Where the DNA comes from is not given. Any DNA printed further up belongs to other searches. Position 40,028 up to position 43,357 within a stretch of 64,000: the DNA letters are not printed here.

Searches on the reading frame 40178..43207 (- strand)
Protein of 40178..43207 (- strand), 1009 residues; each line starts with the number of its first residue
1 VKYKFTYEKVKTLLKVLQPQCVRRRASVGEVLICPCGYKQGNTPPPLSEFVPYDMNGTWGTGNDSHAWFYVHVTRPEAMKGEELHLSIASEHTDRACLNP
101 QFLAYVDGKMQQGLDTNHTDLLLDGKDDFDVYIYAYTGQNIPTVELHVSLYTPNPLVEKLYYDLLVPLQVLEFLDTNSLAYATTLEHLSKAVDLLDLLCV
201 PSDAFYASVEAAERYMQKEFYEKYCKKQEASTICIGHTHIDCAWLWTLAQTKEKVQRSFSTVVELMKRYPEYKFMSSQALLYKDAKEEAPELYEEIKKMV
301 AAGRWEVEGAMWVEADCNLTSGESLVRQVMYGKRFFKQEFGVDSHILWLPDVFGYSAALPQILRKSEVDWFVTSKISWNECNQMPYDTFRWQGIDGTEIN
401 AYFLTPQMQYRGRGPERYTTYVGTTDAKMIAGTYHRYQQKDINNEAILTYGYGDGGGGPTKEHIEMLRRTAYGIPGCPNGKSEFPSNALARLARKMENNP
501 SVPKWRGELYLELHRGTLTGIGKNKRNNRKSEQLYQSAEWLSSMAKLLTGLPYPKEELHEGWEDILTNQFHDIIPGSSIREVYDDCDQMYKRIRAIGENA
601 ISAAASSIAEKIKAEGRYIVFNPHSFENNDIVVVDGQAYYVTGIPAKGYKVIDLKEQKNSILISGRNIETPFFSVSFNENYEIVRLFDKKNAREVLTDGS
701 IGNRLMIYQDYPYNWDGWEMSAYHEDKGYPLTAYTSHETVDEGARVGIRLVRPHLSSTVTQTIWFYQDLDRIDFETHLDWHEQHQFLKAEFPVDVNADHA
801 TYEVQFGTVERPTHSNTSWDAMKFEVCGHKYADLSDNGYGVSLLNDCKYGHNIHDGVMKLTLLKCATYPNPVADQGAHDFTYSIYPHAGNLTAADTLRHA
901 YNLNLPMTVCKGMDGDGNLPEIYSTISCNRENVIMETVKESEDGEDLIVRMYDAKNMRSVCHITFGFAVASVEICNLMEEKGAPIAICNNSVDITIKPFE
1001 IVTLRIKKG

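Call 60: search_protein_families(library=pfam, proteins=[window:40178-43207:-], max_evalue=0.00001)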
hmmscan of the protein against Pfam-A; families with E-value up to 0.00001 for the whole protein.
window:40178-43207:- (1009 aa): 4 families
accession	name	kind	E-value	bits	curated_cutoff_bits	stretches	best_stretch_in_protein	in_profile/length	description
PF01074.27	Glyco_hydro_38N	-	9.1e-87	291.3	25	1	233-505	3-269/270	Glycosyl hydrolases family 38 N-terminal domain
PF07748.19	Glyco_hydro_38C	-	3.6e-61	207.5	25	1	668-871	1-205/206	Glycosyl hydrolases family 38 C-terminal domain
PF09261.16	Alpha-mann_mid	-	6.5e-25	87.5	31.1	1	512-606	1-94/96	Alpha mannosidase middle domain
PF17677.7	Glyco_hydro38C2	-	6.7e-20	71.4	22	1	932-1004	1-72/72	Glycosyl hydrolases family 38 C-terminal beta sandwich domain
